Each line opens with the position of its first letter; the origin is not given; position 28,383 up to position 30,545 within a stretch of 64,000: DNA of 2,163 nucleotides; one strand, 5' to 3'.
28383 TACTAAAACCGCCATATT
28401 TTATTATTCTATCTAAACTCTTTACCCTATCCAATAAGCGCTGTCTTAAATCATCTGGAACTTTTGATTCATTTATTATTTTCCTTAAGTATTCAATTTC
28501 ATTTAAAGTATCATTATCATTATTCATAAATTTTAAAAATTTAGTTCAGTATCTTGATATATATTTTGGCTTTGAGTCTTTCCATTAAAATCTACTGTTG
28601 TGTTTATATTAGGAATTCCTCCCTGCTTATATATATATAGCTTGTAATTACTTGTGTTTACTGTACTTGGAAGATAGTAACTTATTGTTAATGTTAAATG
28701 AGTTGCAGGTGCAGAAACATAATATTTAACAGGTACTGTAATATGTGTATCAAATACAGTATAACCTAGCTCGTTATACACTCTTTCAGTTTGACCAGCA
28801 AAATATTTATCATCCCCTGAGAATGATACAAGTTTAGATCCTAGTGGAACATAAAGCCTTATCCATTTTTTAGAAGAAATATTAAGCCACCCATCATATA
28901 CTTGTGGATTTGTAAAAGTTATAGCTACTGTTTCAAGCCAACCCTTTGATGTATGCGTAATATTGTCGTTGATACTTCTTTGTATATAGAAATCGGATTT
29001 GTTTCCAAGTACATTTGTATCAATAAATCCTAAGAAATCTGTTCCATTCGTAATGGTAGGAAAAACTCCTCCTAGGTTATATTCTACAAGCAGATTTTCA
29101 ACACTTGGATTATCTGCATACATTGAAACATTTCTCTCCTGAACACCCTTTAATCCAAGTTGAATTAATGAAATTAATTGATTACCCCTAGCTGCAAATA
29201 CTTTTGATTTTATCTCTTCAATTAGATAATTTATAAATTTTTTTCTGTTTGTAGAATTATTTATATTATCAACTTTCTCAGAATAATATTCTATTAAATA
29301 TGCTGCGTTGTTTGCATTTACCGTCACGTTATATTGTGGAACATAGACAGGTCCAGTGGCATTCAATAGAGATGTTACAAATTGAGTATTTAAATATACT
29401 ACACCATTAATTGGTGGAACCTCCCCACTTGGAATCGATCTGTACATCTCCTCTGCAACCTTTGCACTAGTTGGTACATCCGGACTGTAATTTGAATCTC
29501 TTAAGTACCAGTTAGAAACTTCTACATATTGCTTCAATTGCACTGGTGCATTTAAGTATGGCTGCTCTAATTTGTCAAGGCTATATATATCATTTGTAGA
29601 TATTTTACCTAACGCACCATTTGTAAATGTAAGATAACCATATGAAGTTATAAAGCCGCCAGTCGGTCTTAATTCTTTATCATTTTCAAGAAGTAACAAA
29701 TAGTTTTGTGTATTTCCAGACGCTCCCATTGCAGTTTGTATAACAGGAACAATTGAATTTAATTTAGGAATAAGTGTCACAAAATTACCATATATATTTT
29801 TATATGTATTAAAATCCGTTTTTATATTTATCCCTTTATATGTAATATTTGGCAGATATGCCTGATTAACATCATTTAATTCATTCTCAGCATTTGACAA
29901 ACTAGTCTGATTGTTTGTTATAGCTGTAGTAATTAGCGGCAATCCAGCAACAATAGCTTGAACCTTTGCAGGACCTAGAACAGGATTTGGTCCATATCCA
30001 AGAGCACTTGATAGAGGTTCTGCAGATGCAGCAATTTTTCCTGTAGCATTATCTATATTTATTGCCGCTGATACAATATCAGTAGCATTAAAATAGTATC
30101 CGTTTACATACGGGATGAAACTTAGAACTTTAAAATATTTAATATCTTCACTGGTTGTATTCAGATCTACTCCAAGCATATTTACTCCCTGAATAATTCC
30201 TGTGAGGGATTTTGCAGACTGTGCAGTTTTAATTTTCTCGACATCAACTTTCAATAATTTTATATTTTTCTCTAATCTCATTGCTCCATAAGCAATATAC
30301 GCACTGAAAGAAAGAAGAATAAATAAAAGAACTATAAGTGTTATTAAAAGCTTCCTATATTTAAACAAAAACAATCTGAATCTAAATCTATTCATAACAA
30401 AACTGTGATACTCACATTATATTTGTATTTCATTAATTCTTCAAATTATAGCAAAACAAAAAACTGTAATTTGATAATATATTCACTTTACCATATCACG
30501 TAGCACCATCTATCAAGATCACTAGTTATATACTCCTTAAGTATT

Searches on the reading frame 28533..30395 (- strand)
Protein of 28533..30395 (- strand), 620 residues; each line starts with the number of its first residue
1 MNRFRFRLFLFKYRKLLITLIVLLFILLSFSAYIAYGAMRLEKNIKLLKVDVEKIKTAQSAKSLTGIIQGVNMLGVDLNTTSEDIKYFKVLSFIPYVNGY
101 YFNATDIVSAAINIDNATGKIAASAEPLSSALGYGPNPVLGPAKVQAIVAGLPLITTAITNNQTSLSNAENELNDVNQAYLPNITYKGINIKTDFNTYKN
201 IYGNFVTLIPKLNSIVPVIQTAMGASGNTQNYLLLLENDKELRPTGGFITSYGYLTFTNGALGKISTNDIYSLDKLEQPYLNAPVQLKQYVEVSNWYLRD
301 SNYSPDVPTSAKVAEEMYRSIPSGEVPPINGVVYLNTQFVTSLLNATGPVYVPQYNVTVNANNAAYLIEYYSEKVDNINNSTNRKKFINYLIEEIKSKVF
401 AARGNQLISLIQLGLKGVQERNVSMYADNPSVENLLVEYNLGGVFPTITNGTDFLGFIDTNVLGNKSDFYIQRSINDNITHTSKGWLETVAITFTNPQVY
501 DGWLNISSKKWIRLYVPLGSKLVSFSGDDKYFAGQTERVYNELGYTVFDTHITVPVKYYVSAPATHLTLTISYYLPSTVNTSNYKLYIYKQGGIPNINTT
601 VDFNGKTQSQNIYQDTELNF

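Call 68: search_protein_families(library=pfam, proteins=[window:28533-30395:-], max_evalue=0.00001)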
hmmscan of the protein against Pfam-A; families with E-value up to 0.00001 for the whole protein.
window:28533-30395:- (620 aa): 1 family
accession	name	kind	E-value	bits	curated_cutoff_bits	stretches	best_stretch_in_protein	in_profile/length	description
PF13196.11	DUF4012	-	1.6e-26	94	28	1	229-368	3-139/144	Protein of unknown function (DUF4012)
